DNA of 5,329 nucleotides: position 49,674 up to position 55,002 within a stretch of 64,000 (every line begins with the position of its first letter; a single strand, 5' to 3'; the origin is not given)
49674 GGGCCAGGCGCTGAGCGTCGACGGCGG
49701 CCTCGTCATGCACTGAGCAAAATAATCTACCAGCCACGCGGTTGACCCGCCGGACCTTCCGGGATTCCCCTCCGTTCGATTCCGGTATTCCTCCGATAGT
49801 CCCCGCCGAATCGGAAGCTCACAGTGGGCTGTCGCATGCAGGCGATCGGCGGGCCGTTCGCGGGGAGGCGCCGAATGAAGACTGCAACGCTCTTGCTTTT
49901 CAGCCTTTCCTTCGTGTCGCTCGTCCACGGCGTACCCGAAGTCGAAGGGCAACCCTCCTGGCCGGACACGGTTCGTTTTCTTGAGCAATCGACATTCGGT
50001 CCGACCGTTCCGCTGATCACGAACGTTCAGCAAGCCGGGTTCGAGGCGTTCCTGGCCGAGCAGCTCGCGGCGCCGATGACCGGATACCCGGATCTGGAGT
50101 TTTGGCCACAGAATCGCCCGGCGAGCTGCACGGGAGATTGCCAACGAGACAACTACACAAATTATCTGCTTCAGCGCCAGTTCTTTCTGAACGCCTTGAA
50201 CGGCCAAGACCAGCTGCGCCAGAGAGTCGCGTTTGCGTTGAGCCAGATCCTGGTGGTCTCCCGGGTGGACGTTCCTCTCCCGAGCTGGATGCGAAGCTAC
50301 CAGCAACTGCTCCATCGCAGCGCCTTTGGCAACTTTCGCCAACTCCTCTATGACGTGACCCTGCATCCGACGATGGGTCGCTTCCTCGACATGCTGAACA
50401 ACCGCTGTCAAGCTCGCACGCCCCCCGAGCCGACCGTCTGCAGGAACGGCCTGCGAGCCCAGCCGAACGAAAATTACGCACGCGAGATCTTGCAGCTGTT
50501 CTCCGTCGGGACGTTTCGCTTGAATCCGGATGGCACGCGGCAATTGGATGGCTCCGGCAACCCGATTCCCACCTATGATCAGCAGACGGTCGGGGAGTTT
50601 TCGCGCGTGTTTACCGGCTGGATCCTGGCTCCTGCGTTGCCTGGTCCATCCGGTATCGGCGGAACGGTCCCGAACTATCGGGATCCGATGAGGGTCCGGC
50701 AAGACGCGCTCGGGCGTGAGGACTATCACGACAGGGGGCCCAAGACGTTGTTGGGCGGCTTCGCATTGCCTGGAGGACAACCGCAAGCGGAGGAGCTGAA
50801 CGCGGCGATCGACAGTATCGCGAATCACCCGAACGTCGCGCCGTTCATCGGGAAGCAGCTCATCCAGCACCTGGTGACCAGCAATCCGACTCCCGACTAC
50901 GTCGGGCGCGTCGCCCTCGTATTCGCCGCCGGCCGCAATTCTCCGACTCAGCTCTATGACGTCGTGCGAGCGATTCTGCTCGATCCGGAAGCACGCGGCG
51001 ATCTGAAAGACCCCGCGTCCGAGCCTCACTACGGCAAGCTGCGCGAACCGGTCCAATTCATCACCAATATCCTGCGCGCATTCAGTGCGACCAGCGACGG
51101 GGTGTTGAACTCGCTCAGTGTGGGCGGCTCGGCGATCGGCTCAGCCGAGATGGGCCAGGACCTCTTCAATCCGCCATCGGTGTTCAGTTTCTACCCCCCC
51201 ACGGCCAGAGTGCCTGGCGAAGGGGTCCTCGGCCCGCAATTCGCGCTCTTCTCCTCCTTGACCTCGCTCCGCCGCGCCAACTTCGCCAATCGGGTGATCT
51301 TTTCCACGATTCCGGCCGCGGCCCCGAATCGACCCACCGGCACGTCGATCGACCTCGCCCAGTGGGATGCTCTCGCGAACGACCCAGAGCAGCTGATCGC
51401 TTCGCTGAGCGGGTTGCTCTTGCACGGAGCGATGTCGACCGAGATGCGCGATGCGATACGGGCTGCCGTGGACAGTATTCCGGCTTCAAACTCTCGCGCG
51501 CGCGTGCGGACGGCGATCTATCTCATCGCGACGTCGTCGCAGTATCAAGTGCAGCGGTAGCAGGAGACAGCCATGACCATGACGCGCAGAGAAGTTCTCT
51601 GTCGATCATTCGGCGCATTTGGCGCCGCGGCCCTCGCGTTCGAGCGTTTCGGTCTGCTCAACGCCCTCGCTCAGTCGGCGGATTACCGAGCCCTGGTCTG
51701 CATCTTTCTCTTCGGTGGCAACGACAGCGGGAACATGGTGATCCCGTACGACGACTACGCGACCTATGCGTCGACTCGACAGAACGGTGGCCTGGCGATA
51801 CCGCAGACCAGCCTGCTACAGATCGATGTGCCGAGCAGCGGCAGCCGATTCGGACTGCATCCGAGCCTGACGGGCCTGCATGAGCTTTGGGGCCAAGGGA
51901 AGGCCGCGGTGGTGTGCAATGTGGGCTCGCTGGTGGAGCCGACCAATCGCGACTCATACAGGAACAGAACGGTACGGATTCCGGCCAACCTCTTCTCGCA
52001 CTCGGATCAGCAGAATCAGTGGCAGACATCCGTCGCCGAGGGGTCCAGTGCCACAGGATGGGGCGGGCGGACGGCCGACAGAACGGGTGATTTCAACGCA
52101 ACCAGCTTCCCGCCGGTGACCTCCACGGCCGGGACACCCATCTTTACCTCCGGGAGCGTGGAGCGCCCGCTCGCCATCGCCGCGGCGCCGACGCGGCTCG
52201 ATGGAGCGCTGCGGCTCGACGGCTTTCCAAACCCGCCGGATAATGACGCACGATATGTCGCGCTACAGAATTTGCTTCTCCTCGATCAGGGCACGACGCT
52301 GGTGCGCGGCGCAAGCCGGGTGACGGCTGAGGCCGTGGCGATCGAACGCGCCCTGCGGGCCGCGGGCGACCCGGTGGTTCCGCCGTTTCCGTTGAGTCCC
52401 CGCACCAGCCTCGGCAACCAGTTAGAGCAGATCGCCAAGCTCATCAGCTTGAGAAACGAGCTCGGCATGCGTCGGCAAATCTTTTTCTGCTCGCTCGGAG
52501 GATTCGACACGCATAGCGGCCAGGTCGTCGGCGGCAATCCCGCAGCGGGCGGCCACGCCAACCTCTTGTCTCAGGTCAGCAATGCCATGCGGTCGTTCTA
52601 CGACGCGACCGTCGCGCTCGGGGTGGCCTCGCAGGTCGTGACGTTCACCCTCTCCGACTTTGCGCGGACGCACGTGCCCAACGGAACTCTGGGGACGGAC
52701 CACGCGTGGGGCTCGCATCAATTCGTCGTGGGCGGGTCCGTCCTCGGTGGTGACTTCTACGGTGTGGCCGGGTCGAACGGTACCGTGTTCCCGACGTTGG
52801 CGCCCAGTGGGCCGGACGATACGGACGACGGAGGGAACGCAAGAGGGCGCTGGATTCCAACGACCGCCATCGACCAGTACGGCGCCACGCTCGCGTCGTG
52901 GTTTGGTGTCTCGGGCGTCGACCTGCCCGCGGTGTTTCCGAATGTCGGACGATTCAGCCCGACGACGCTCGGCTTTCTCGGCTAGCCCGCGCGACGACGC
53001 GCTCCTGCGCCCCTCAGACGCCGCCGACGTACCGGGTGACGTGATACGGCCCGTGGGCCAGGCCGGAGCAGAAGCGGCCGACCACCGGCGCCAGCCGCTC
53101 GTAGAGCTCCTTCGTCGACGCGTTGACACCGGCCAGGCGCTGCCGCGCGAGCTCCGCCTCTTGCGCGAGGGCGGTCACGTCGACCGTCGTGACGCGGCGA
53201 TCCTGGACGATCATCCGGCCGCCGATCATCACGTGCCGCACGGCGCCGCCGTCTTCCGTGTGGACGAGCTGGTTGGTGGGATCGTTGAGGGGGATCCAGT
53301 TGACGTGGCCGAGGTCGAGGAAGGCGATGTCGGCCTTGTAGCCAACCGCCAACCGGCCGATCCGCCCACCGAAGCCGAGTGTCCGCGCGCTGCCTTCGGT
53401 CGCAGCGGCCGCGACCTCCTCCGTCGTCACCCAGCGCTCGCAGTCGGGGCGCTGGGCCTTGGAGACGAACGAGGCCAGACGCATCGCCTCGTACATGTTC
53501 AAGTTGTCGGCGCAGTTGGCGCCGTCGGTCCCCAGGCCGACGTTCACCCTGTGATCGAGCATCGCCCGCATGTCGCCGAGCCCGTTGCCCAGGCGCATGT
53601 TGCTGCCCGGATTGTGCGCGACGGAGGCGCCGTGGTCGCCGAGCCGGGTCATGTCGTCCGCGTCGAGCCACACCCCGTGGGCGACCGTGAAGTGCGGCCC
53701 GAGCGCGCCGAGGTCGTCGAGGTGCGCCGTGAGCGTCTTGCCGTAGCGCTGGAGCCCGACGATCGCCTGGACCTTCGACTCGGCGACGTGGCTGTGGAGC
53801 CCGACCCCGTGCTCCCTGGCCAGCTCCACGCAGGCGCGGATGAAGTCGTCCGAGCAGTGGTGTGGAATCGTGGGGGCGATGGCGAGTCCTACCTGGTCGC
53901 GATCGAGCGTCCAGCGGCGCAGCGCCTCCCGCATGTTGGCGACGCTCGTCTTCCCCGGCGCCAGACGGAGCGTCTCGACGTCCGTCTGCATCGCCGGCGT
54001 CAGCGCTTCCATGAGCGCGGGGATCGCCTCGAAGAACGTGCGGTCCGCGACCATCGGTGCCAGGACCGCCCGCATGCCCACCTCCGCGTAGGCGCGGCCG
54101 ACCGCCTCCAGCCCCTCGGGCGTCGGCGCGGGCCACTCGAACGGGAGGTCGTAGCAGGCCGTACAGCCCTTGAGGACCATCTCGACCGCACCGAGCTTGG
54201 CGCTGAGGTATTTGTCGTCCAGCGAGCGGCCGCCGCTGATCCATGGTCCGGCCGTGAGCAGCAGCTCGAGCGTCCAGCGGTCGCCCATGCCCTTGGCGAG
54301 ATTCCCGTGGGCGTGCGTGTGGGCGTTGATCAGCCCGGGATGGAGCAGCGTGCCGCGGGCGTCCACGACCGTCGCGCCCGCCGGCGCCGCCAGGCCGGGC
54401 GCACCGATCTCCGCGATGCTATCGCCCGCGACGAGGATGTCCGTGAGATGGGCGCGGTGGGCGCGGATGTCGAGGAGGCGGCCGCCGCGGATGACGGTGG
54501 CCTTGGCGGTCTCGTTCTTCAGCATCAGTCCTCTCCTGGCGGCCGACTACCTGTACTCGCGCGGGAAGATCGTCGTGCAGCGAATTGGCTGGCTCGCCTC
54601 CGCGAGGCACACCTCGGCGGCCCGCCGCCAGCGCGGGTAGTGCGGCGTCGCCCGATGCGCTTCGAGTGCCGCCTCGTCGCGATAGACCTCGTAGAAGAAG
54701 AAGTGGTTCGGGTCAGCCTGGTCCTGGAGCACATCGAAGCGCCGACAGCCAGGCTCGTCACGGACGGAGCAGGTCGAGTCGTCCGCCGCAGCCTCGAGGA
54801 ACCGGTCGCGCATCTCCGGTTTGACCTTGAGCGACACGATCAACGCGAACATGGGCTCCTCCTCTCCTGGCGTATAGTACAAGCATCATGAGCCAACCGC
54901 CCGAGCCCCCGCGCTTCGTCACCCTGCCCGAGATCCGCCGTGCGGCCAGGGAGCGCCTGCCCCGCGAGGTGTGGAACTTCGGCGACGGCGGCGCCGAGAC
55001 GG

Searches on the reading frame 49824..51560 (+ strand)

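Call 6: search_protein_families(library=pfam, proteins=[window:49824-51560:+], max_evalue=0.01)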
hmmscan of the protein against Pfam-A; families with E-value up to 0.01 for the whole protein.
window:49824-51560:+ (578 aa): 1 family
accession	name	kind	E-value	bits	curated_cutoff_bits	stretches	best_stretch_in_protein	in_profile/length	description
PF08811.16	DUF1800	-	6.2e-83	279.7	26.1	1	51-576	1-419/419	Protein of unknown function (DUF1800)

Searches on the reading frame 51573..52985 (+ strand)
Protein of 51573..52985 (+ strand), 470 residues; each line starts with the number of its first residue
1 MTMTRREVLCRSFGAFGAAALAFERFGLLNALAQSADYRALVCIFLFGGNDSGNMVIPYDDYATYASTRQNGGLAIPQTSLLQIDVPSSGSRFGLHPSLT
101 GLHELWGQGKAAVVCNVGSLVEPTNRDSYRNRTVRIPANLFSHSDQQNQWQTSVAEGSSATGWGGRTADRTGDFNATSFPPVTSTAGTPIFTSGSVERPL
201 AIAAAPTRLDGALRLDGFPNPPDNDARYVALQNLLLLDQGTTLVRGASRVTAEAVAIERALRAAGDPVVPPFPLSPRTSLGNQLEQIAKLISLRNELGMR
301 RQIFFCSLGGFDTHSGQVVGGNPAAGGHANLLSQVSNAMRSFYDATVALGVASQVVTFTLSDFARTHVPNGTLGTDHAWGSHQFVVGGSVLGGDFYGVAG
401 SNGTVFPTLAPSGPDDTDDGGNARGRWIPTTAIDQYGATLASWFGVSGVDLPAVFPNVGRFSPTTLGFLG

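Call 6: search_protein_families(library=pfam, proteins=[window:51573-52985:+], max_evalue=0.01)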
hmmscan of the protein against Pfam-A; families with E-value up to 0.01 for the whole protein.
window:51573-52985:+ (470 aa): 1 family
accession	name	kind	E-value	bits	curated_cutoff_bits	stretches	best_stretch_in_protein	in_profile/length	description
PF07394.17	DUF1501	-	5.1e-22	79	27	1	39-398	2-335/390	Protein of unknown function (DUF1501)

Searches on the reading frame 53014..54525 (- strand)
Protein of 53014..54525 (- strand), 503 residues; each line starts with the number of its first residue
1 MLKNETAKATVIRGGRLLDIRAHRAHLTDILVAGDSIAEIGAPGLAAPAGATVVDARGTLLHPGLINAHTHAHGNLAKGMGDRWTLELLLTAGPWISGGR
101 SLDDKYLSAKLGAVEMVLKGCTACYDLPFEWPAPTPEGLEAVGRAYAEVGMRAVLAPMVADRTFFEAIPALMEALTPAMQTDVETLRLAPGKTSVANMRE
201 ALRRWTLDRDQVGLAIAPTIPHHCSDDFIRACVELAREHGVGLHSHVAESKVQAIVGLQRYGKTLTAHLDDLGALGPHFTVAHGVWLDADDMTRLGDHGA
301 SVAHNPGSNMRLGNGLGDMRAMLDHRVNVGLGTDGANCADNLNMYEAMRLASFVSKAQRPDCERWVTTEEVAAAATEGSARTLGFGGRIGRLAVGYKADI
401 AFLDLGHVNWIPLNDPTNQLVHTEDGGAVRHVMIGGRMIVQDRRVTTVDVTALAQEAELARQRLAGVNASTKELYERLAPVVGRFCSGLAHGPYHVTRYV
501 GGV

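Call 6: search_protein_families(library=pfam, proteins=[window:53014-54525:-], max_evalue=0.01)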
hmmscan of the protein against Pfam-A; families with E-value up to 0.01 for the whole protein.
window:53014-54525:- (503 aa): 2 families
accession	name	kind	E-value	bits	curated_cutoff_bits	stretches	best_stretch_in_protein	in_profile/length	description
PF01979.26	Amidohydro_1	-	7.6e-56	190.2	25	1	61-438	2-344/345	Amidohydrolase family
PF07969.17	Amidohydro_3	-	2.2e-21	77.4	29.7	1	212-439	253-471/472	Amidohydrolase family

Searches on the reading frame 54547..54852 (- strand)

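Call 6: search_protein_families(library=pfam, proteins=[window:54547-54852:-], max_evalue=0.01)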
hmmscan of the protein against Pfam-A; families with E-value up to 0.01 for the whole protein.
window:54547-54852:- (101 aa): 1 family
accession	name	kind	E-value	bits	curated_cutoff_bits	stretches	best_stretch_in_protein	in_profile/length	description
PF03992.22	ABM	-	4e-23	81.8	23.1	1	1-77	1-77/78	Antibiotic biosynthesis monooxygenase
